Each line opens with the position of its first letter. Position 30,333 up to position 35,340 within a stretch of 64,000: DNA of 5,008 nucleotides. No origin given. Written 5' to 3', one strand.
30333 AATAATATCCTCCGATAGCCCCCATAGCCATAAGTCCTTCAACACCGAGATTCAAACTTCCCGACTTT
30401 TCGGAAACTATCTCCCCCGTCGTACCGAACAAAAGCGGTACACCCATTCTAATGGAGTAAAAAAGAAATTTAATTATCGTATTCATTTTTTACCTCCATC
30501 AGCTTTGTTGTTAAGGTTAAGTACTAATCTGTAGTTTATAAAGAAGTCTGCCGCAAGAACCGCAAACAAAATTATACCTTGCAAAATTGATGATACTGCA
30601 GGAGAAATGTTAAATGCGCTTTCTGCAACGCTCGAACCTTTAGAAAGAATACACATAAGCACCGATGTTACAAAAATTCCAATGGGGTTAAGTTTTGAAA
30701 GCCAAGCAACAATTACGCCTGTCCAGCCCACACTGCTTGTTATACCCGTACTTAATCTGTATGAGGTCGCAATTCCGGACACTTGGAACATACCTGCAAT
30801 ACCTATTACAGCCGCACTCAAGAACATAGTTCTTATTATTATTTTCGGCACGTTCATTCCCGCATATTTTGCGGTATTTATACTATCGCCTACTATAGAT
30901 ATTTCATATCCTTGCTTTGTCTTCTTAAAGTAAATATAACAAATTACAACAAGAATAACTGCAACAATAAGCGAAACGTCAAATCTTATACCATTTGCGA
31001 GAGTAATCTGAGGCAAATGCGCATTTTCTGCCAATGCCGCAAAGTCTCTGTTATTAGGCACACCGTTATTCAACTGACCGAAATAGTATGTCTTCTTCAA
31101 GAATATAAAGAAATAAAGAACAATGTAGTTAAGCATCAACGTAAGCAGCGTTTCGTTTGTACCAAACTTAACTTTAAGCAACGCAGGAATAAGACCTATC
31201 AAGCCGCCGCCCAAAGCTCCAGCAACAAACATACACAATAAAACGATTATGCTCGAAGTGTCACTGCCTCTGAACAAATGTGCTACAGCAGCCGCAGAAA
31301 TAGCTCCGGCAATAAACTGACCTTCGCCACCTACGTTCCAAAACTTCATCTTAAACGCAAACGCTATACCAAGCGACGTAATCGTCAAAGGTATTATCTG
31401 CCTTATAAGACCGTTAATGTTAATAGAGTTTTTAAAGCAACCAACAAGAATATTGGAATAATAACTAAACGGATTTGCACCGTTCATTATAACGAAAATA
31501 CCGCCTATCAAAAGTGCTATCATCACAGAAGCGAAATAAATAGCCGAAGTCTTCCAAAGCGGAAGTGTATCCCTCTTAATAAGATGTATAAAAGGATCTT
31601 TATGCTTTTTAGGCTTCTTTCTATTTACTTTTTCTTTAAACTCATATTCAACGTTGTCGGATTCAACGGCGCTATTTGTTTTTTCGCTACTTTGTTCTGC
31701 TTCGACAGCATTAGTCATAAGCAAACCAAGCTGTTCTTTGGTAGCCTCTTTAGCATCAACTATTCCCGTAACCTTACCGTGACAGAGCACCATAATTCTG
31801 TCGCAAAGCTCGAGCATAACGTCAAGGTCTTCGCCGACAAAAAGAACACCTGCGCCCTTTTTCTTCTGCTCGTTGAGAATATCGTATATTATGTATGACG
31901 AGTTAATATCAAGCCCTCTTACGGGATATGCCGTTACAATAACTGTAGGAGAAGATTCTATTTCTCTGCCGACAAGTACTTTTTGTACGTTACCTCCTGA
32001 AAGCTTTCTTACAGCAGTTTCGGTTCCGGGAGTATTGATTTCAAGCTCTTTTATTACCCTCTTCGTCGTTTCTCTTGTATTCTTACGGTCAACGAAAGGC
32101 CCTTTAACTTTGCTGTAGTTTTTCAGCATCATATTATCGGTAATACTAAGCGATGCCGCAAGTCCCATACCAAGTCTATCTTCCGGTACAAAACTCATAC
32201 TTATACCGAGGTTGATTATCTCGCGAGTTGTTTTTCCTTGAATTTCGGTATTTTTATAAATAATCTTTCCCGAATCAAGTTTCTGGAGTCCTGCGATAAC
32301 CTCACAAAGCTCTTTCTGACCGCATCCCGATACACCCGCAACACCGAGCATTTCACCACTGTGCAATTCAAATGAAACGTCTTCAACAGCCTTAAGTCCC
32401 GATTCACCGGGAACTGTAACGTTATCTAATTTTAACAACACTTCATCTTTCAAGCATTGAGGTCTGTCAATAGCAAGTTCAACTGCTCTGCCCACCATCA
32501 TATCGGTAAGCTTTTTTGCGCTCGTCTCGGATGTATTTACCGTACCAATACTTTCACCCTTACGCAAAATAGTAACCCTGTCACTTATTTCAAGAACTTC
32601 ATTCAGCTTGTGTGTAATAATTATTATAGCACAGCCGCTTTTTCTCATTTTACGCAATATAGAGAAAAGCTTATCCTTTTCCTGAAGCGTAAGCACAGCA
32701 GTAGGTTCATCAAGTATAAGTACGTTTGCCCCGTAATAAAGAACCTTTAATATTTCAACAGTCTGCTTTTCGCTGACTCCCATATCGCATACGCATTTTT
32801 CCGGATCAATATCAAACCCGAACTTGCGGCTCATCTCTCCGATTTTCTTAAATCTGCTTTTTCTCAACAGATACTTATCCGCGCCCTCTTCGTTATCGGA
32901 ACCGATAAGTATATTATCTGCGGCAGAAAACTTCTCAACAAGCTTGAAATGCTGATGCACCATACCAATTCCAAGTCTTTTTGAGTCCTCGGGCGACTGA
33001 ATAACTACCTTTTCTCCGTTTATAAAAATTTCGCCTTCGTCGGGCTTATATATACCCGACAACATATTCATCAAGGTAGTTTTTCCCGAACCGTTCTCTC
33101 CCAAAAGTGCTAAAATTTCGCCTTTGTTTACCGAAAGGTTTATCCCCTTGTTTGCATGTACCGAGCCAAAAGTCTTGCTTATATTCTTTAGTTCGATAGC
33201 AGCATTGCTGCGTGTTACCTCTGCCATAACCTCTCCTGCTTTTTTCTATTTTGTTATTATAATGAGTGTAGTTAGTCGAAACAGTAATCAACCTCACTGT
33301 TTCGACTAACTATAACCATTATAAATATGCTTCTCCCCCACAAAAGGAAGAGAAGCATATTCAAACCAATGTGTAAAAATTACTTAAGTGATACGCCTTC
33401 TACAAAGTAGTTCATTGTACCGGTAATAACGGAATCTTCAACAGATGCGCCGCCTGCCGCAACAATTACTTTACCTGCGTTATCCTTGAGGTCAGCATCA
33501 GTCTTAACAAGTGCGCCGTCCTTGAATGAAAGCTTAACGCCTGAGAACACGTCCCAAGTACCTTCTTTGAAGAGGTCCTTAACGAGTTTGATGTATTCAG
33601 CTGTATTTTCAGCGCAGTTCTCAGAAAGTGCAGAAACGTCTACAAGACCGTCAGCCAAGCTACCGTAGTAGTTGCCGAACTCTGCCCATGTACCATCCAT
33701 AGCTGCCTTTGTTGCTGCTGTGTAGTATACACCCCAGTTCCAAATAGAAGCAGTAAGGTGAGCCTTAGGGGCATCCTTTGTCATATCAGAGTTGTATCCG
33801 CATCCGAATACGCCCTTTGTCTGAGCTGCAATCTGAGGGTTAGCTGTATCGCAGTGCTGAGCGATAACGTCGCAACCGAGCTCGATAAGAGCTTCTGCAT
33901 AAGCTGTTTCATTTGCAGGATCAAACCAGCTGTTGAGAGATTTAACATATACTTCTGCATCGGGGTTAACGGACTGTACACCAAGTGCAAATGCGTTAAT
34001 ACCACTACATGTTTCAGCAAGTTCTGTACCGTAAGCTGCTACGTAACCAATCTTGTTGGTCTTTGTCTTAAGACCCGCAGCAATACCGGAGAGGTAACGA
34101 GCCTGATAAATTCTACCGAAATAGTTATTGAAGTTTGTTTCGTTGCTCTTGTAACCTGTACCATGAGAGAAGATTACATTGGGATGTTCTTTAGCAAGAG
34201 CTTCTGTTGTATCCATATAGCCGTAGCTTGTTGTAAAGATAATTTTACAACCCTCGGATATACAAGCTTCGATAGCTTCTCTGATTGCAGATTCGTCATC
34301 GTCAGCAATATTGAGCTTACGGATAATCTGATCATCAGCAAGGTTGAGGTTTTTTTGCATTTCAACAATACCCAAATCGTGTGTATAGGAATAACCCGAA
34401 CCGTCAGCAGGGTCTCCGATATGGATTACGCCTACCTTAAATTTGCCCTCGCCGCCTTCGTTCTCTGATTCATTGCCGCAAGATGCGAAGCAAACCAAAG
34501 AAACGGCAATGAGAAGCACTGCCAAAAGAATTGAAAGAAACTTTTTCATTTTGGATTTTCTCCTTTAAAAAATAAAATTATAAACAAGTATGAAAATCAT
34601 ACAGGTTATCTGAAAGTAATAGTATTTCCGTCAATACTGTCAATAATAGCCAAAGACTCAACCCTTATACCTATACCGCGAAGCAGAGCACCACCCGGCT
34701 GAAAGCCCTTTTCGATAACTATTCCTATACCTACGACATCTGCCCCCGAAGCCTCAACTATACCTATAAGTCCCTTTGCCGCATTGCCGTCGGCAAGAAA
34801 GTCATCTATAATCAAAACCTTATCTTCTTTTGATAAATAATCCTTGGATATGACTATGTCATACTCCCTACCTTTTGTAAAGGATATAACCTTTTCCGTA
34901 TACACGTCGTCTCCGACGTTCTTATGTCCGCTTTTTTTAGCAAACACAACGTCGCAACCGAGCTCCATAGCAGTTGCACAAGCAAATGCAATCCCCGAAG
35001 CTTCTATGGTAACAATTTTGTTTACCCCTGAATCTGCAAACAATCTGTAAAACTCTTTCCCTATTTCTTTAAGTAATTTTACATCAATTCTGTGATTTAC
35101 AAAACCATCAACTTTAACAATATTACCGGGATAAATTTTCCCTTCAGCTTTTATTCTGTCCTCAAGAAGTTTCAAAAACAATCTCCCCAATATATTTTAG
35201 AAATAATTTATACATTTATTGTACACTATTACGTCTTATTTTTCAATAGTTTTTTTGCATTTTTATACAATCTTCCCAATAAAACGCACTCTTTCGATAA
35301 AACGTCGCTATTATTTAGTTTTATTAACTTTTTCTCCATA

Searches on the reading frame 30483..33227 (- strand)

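Call 59: search_protein_families(library=pfam, proteins=[window:30483-33227:-], max_evalue=0.000001)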
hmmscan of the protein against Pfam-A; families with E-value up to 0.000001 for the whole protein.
window:30483-33227:- (914 aa): 2 families
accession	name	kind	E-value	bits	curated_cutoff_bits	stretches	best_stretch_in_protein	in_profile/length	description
PF00005.33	ABC_tran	-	2.4e-42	145.2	25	2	27-177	2-137/137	ABC transporter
PF02653.21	BPD_transp_2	-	3.3e-33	115.4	26.8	1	604-891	2-269/269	Branched-chain amino acid transport system / permease component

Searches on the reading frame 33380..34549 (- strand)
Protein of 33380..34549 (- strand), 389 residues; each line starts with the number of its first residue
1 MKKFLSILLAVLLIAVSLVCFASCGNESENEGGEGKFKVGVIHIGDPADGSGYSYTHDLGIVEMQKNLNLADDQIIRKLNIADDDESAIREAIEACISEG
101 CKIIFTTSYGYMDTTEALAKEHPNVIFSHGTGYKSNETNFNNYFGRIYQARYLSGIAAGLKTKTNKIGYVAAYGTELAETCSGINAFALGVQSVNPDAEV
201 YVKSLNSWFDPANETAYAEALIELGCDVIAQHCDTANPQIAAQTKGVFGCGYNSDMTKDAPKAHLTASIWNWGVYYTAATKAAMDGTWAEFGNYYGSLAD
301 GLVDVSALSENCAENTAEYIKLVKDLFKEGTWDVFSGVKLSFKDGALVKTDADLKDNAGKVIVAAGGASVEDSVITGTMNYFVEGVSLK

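Call 59: search_protein_families(library=pfam, proteins=[window:33380-34549:-], max_evalue=0.000001)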
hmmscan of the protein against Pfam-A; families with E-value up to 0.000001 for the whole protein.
window:33380-34549:- (389 aa): 1 family
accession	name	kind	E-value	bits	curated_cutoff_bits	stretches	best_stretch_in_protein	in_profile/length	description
PF02608.20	Bmp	-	3.5e-50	171.1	24.1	1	41-321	5-285/301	ABC transporter substrate-binding protein PnrA-like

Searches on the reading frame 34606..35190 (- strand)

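Call 59: search_protein_families(library=pfam, proteins=[window:34606-35190:-], max_evalue=0.000001)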
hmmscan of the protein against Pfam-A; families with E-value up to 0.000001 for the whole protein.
window:34606-35190:- (194 aa): 1 family
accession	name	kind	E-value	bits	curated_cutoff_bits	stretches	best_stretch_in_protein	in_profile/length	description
PF00156.33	Pribosyltran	-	1.1e-08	34.9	26.3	1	53-162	25-127/158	Phosphoribosyl transferase domain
